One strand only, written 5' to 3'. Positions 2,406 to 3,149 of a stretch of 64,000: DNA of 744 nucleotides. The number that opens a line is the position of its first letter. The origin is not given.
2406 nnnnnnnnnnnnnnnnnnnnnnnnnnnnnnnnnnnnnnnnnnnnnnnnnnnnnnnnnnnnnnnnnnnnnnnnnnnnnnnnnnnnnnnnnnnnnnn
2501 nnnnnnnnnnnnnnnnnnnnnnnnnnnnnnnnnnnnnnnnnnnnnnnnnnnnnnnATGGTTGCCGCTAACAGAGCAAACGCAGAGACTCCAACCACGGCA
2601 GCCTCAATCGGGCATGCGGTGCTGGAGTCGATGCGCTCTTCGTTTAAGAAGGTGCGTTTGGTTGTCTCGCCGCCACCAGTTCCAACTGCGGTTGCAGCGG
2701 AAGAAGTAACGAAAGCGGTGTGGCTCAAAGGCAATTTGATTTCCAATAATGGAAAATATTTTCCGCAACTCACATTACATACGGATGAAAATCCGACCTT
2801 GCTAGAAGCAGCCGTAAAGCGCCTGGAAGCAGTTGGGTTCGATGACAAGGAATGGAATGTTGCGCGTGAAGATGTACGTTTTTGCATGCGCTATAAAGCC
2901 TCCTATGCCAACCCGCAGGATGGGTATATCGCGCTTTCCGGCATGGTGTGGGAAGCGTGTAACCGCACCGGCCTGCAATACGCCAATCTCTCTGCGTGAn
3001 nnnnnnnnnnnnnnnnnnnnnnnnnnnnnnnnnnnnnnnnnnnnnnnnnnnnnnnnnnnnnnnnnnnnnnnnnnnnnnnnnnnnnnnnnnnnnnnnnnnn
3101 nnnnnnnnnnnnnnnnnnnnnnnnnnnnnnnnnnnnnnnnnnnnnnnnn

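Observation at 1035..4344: Translationally coupled Rrf2(no Fe-S Cys)-cysK-unknown-ThiF/MoeB-O-methyltransferase operon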

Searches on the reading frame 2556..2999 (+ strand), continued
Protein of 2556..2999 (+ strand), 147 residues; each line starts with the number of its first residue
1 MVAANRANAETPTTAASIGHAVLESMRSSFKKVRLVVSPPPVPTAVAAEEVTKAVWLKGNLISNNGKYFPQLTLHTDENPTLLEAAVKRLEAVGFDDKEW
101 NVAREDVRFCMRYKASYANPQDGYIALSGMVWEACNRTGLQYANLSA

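Call 50: find_encoding_contigs(protein=P0011, flank=6000, max_places=2)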
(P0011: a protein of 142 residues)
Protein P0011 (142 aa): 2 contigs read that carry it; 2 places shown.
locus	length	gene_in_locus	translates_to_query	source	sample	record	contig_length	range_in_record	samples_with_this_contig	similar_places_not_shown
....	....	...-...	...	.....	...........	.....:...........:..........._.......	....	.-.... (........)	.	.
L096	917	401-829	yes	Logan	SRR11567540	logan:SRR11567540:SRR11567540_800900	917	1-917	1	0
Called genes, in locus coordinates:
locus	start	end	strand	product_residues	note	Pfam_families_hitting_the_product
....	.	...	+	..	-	?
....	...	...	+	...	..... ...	-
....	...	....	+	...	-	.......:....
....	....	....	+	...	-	?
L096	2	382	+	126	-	?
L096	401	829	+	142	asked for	-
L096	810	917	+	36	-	?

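Call 52: find_encoding_contigs(protein=P0014, flank=8000, max_places=2)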
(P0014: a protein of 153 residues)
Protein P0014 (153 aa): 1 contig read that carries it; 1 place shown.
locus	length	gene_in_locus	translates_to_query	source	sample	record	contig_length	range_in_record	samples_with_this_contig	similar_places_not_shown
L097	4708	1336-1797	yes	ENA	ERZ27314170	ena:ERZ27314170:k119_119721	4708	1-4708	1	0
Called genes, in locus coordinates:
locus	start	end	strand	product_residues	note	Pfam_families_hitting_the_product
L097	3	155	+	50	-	?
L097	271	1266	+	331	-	PF00291:PALP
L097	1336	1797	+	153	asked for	-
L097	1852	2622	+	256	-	PF00899:ThiF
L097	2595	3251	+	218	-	PF01135:PCMT (weak), PF01596:Methyltransf_3, PF13847:Methyltransf_31 (weak), PF08241:Methyltransf_11 (weak), PF13578:Methyltransf_24, PF13649:Methyltransf_25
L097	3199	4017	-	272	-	PF03808:Glyco_tran_WecG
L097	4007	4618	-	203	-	PF02397:Bac_transf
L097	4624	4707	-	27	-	?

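Call 53: find_encoding_contigs(protein=P0012, flank=8000, max_places=2)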
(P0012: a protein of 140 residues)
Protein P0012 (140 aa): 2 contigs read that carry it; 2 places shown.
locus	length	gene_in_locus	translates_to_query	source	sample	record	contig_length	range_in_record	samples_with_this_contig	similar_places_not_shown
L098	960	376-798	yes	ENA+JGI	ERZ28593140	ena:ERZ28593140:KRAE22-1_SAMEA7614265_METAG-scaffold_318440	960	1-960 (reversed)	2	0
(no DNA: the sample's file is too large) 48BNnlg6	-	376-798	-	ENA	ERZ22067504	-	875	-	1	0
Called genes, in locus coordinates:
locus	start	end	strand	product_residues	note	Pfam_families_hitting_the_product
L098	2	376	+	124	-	?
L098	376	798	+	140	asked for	-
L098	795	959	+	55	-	?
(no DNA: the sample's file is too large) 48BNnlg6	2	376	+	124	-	?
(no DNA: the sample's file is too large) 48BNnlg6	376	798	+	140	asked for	-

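Call 79: search_protein_families(library=pfam, proteins=[P0018, P0013], max_evalue=0.001)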
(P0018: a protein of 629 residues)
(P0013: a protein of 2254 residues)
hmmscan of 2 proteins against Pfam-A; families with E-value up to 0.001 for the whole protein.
P0018 (629 aa): 10 families
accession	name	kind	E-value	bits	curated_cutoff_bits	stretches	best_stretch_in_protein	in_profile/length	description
PF00013.35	KH_1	-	2.8e-42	142.8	21.5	5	84-135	11-66/66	KH domain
PF22675.2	KH-I_KHDC4-BBP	-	1.3e-15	57.4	30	0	407-428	7-28/76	KHDC4/BBP-like, KH-domain type I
PF07650.23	KH_2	-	4.6e-15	55.6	22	0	85-134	37-74/78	KH domain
PF07216.17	LcrG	-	1e-13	51.5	24.1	0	190-224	34-69/91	LcrG protein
PF13078.11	DUF3942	-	2.7e-08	34.6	25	0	271-305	53-87/137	Protein of unknown function (DUF3942)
PF03808.19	Glyco_tran_WecG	-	4.2e-08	33.6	27.4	0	521-564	46-87/168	Glycosyl transferase WecG/TagA/CpsF family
PF18603.7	LAL_C2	-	2e-06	28.4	29.4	0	434-462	46-74/78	L-amino acid ligase C-terminal domain 2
PF18689.6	PriX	-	1.5e-05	25.7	25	0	369-408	53-92/95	Primase X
PF22275.1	DUF6957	-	3.9e-05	23.7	27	0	129-167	36-76/112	Domain of unknown function (DUF6957)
PF16011.10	CBM9_2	-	4.3e-05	23.8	25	0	425-476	78-130/199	Carbohydrate-binding family 9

P0013 (2254 aa): 10 families
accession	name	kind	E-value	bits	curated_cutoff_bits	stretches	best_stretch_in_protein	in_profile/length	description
PF03793.24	PASTA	-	0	1130.4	23.2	27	481-527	17-64/64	PASTA domain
PF02753.23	PapD_C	-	6.3e-39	132.5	22.8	0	689-724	23-56/63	Pili assembly chaperone PapD, C-terminal domain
PF17963.7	Big_9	-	2.9e-28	99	23.6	1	1812-1903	1-89/89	Bacterial Ig domain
PF22962.3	Ig_NUP210_7th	-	7e-25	87.6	27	0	570-593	6-28/99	NUP210 Ig-like domain 7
PF17892.7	Cadherin_5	-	4.3e-20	71.8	26.5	1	1812-1905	2-98/98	Cadherin-like domain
PF22352.2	K319L-like_PKD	-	1.6e-19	70.1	27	1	2103-2185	2-84/84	K319L-like, PKD domain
PF17803.7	Cadherin_4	-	5.6e-18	65.7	25.1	2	1810-1872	9-71/71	Bacterial cadherin-like domain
PF18911.6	PKD_4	-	4.4e-14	52.7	27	0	1908-1986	1-72/85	PKD domain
PF21027.3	Sde0182_C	-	1.1e-07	32.8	27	0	2114-2134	2-22/83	Cellulose-binding protein Sde0182, C-terminal domain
PF00404.24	Dockerin_1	-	8.5e-06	26.3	22.9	1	2196-2240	2-50/57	Dockerin type I domain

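Call 91: search_protein_families(library=phrogs, alignment_id=A2, max_evalue=1)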
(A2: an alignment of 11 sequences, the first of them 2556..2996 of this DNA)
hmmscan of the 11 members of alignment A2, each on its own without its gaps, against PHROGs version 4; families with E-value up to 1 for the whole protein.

A. member 1, window:2556-2996:+ (147 aa): 1 family
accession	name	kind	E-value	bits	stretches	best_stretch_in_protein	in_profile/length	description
phrog_33011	-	unknown function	0.27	13.1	1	27-116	3-93/116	-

B. families by the number of members that match (of 11 scanned): 3 families
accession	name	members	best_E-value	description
phrog_38608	-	1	0.048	-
phrog_33011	-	1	0.27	-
phrog_5847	-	1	0.3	holin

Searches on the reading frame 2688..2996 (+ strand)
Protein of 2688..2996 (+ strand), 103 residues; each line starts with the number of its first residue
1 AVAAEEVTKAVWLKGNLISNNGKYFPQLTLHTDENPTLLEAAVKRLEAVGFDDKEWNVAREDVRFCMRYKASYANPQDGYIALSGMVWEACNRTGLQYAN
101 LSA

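Call 70: predict_structure(alignment_id=A6)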
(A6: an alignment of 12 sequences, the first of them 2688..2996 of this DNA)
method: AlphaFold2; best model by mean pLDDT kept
length: 103 residues; sequences in the alignment: 12
mean_pLDDT: 92.6   pTM: 0.82
mean pLDDT of the five models: 92.6, 92.6, 92.2, 91.8, 91.5
residues with pLDDT >= 90: 80; 70-90: 21; 50-70: 2; < 50: 0
segments of 3 or more residues with pLDDT < 50: none
pLDDT, mean of each block of 10 residues (from residue 1): 82 96 97 90 94 92 93 98 97 93 69
secondary structure, 60 per line:
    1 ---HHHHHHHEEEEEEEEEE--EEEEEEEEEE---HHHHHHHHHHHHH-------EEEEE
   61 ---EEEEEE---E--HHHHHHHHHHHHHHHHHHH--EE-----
elements in order: H4-10 E11-20 E23-32 H36-48 E56-60 E64-69 H76-94

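Call 73: fold_search(model_id=the predicted structure, library=pdb)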
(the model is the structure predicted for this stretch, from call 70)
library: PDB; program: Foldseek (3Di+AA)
matches with E <= 10: 1063; with E <= 0.001: 0
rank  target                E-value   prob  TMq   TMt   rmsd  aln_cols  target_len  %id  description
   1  6sga_FU               4.1e-03  0.99  0.43  0.22   5.2        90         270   14  Body domain of the mt-SSU assemblosome from Trypanosoma brucei (released 2019-09-18)
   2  6sga_FS               8.1e-03  0.99  0.45  0.21   5.1        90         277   11  Body domain of the mt-SSU assemblosome from Trypanosoma brucei (released 2019-09-18)
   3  6sga_FT               1.2e-02  0.99  0.46  0.25   5.1        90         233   12  Body domain of the mt-SSU assemblosome from Trypanosoma brucei (released 2019-09-18)
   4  9hny_FU               2.0e-02  0.99  0.46  0.25   4.7        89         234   13  Mitoribosomal small subunit in complex with Mettl15 and Mettl17 (released 2025-03-26)
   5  4h5b_A                3.1e-02  0.82  0.37  0.29   5.3        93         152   13  Crystal Structure of DR_1245 from Deinococcus radiodurans (released 2013-01-30)
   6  4efj_A                3.1e-02  0.66  0.35  0.17   5.9       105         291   10  Crystal structure of I-GzeII LAGLIDADG homing endonuclease in complex with DNA target site (released 2012-05-02)
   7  6sga_FR               3.5e-02  0.96  0.47  0.24   4.7        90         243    9  Body domain of the mt-SSU assemblosome from Trypanosoma brucei (released 2019-09-18)
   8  9hny_FS               4.0e-02  0.96  0.45  0.23   5.0        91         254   13  Mitoribosomal small subunit in complex with Mettl15 and Mettl17 (released 2025-03-26)
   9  4gfq                  4.5e-02  0.84  0.36  0.22  10.6        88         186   10  2.65 Angstrom Resolution Crystal Structure of Ribosome Recycling Factor (frr) from Bacillus anthracis (released 2012-08-15)
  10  6sga_FQ               4.8e-02  0.94  0.46  0.23   4.8        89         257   13  Body domain of the mt-SSU assemblosome from Trypanosoma brucei (released 2019-09-18)
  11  8hcn_D                4.8e-02  0.66  0.30  0.15   6.6        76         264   14  CryoEM Structure of Klebsiella pneumoniae UreD/urease complex (released 2023-05-03)
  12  4h5b_B                5.1e-02  0.72  0.37  0.30   5.3        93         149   13  Crystal Structure of DR_1245 from Deinococcus radiodurans (released 2013-01-30)
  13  9hny_FT               6.5e-02  0.94  0.46  0.27   4.9        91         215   13  Mitoribosomal small subunit in complex with Mettl15 and Mettl17 (released 2025-03-26)
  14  6cj0_A                6.5e-02  0.89  0.46  0.21  15.6        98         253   12  Chromosomal trehalose-6-phosphate phosphatase from P. aeruginosa (released 2018-05-09)
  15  9c7n_D                7.8e-02  0.66  0.31  0.37   7.4        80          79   18  Crystal Structure of the GL3 ACT-like Domain (released 2025-10-08)
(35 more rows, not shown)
